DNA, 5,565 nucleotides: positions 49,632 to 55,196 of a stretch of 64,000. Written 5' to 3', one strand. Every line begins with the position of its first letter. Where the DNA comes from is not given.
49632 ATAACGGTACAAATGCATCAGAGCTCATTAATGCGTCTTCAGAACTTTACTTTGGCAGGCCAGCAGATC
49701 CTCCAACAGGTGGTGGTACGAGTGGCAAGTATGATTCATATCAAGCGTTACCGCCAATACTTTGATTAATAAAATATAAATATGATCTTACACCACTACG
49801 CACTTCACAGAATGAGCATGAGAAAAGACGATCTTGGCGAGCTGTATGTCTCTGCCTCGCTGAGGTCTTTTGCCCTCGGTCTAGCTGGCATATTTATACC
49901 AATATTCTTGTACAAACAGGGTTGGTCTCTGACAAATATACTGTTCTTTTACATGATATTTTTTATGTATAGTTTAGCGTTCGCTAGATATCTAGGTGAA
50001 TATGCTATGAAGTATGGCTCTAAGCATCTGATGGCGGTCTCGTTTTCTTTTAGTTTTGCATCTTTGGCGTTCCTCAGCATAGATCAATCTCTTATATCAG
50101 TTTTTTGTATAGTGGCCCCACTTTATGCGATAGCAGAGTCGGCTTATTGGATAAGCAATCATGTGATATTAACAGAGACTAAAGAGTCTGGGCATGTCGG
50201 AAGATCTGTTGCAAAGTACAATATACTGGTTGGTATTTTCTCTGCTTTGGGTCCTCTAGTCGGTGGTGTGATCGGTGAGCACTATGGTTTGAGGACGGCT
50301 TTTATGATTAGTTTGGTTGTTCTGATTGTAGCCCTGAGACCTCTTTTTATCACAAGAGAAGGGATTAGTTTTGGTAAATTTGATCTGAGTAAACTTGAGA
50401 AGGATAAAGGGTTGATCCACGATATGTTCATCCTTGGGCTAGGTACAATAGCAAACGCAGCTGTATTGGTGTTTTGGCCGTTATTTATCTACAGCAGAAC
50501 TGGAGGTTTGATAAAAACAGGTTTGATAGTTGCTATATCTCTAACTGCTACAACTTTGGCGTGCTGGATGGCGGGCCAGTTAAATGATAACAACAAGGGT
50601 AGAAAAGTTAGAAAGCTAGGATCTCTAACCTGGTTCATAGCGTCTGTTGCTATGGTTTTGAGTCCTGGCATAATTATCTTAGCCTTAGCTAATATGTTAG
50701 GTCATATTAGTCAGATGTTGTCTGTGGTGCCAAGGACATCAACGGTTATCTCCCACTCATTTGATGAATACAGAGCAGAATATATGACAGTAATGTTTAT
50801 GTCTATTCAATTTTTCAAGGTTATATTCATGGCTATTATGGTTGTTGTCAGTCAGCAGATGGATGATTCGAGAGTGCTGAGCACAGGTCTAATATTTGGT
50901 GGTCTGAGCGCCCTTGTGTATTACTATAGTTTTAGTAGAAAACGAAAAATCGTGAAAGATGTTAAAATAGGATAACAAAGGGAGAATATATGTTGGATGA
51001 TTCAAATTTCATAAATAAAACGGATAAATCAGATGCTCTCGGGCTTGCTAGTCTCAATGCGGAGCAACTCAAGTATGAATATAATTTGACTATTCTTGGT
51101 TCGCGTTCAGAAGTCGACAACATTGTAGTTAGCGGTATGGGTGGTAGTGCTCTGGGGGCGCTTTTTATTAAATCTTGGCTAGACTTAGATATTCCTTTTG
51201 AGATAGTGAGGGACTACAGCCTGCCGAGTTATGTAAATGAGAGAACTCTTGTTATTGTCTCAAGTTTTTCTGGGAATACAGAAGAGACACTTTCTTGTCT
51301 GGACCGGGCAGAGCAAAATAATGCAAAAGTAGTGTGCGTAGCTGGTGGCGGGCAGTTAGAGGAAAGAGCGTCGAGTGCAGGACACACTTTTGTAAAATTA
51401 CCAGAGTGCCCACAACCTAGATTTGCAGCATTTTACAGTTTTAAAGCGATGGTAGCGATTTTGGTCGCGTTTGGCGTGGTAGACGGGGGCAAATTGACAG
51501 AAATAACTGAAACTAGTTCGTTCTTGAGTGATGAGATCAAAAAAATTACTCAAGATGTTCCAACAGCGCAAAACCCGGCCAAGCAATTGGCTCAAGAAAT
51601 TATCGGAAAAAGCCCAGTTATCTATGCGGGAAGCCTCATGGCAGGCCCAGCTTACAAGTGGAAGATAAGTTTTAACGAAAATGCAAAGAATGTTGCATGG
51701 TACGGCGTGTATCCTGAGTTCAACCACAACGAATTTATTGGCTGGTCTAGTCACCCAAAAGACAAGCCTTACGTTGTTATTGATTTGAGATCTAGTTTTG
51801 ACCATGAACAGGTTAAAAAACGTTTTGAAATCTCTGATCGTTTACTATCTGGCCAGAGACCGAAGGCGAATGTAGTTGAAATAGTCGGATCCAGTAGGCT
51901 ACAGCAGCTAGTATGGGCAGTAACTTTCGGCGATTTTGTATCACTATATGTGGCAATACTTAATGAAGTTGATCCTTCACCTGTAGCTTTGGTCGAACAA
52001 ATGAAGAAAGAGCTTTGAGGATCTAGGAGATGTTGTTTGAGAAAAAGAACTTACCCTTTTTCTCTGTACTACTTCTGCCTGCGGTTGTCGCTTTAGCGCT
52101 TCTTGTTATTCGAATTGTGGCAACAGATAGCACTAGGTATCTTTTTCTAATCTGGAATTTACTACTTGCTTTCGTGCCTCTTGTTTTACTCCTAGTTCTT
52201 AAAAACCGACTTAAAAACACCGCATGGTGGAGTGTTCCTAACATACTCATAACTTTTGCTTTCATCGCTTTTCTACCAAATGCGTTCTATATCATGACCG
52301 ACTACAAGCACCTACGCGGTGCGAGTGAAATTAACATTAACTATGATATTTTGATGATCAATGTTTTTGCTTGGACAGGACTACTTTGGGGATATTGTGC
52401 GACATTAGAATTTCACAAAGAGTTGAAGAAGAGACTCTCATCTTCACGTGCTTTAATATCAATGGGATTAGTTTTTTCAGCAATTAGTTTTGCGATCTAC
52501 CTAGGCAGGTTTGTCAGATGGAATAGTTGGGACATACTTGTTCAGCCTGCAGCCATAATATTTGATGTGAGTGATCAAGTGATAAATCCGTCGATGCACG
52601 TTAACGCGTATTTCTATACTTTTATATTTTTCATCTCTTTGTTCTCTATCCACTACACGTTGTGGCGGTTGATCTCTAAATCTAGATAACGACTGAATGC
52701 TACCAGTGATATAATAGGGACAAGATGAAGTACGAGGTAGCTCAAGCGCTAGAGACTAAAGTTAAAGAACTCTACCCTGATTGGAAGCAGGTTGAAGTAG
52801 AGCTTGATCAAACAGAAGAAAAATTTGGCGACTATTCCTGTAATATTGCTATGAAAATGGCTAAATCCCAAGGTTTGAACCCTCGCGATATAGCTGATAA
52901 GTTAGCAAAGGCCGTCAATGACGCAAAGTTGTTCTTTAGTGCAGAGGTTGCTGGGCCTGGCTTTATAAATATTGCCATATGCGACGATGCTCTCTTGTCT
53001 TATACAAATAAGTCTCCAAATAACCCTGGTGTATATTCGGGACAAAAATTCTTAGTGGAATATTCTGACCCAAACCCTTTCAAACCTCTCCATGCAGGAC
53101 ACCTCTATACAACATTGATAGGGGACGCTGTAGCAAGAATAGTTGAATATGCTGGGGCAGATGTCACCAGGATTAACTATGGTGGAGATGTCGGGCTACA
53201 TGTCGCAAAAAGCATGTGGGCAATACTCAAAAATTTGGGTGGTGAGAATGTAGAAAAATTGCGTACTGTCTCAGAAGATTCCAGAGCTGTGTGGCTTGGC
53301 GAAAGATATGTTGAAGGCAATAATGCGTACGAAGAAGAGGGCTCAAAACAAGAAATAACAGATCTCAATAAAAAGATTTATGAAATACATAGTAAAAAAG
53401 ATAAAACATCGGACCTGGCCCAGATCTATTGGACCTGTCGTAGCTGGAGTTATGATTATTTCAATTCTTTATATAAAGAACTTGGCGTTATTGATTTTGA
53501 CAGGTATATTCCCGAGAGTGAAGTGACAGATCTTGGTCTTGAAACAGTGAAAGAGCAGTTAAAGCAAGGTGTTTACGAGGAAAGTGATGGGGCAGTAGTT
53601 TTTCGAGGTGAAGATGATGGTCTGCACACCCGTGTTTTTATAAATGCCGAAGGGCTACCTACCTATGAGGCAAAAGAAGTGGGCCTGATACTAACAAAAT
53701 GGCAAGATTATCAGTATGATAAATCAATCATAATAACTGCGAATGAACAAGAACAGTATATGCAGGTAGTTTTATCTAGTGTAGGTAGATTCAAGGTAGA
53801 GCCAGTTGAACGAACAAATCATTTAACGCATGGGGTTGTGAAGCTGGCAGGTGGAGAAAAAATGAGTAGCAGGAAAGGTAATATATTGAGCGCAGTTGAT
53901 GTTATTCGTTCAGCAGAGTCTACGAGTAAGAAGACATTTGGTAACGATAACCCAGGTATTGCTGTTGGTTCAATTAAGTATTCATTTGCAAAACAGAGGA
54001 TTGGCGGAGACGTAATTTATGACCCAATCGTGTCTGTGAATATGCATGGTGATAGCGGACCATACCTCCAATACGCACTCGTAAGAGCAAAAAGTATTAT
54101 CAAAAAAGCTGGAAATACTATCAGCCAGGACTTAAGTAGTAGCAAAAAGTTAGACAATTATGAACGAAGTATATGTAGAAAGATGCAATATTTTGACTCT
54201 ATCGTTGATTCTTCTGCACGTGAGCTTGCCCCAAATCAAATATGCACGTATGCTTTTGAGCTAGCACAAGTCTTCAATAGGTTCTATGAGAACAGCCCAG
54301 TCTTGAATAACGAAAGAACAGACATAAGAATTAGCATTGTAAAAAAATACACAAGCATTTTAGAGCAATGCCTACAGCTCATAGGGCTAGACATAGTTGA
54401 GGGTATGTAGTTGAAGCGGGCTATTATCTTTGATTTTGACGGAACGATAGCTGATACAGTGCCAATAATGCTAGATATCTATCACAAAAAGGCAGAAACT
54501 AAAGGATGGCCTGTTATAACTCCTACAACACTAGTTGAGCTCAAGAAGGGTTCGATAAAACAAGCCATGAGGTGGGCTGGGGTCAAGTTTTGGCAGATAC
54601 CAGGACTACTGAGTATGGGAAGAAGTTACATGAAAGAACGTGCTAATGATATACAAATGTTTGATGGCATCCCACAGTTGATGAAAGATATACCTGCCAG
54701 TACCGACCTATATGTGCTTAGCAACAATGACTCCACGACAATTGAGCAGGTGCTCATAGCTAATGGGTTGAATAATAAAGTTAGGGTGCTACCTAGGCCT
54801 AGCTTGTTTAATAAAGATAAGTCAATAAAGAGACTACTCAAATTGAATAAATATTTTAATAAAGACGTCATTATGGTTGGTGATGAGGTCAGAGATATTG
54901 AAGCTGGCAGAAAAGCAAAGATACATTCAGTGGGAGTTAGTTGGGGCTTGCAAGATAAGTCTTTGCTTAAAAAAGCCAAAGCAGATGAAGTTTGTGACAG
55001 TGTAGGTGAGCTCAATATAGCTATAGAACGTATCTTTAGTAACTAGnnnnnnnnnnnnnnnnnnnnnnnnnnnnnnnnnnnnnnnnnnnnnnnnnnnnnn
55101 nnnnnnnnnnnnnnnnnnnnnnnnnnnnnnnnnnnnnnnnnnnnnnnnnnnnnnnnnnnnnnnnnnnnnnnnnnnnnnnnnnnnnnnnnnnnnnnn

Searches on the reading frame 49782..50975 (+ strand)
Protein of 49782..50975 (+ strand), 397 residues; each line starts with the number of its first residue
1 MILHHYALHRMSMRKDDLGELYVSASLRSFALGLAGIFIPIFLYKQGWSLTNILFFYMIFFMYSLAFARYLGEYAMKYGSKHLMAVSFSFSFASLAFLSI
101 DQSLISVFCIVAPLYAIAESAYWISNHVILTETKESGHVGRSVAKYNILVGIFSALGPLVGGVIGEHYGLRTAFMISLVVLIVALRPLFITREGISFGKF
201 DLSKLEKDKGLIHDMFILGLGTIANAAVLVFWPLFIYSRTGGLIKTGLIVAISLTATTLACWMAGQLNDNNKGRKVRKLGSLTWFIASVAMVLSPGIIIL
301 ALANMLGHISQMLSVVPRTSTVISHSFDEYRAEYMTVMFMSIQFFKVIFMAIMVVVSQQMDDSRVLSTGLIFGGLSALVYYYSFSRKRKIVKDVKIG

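Call 85: search_protein_families(library=pfam, proteins=[window:49782-50975:+], max_evalue=0.00001)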
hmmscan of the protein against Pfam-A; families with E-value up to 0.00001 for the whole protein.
window:49782-50975:+ (397 aa): 1 family
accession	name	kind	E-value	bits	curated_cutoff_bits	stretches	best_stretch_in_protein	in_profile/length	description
PF07690.21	MFS_1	-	1.1e-18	67.7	33.4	1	22-344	2-341/347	Major Facilitator Superfamily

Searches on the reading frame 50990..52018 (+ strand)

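Call 51: search_protein_families(library=pfam, proteins=[window:50990-52018:+], max_evalue=0.001)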
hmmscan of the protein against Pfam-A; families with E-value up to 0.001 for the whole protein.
window:50990-52018:+ (342 aa): 2 families
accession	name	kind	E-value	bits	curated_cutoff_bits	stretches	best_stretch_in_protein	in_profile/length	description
PF10432.14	bact-PGI_C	-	6e-44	150.1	24.5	1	194-342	2-151/151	Bacterial phospho-glucose isomerase C-terminal SIS domain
PF01380.27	SIS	-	2.3e-08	34.4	25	1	42-161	5-128/131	SIS domain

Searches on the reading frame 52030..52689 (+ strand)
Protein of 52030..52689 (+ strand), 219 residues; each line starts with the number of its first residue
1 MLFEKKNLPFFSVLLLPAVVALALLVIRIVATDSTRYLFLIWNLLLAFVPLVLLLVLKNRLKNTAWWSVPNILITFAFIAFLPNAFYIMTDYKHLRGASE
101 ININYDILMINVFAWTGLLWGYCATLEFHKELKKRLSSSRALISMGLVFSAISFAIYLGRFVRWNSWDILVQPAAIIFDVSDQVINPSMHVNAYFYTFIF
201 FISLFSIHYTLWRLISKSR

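Call 50: search_protein_families(library=pfam, proteins=[window:52030-52689:+], max_evalue=0.001)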
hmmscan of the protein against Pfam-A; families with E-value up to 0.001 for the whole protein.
window:52030-52689:+ (219 aa): 1 family
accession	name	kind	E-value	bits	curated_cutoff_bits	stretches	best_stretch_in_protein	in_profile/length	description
PF07099.16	DUF1361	-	8.1e-36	123.9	25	1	42-200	1-166/169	Protein of unknown function (DUF1361)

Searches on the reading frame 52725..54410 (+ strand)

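Call 85: search_protein_families(library=pfam, proteins=[window:52725-54410:+], max_evalue=0.00001)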
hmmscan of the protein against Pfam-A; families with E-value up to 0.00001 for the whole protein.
window:52725-54410:+ (561 aa): 4 families
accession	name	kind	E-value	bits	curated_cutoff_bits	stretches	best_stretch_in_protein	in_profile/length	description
PF00750.26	tRNA-synt_1d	-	1.1e-30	107.2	23.3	1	104-407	17-308/349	tRNA synthetases class I (R), catalytic domain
PF05746.21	DALR_1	-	9.6e-26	90.6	22.3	1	448-561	1-117/117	DALR anticodon binding domain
PF03485.21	Arg_tRNA_synt_N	-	3.4e-21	76.1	21.5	1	5-84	3-84/85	Arginyl tRNA synthetase N terminal domain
PF00133.28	tRNA-synt_1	-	4.3e-06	26.2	22.7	0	352-396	350-392/414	tRNA synthetases class I (I, L, M and V)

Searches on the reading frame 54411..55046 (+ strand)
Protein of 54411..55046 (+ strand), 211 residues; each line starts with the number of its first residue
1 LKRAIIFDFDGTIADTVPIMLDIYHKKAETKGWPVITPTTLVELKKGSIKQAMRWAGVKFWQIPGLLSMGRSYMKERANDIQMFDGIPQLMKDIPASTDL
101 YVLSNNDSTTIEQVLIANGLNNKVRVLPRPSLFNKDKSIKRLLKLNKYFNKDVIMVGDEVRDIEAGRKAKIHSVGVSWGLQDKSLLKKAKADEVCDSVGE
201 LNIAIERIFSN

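Call 50: search_protein_families(library=pfam, proteins=[window:54411-55046:+], max_evalue=0.001)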
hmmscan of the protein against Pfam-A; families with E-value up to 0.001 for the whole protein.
window:54411-55046:+ (211 aa): 3 families
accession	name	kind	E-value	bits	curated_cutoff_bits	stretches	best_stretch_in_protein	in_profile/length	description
PF13419.12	HAD_2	-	1.6e-23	84.2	23.8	1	5-176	1-178/178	Haloacid dehalogenase-like hydrolase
PF00702.32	Hydrolase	-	1.2e-11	45.8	26.4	1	3-169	2-190/191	haloacid dehalogenase-like hydrolase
PF13242.12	Hydrolase_like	-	5e-09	36.4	22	1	143-201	14-75/75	HAD-hyrolase-like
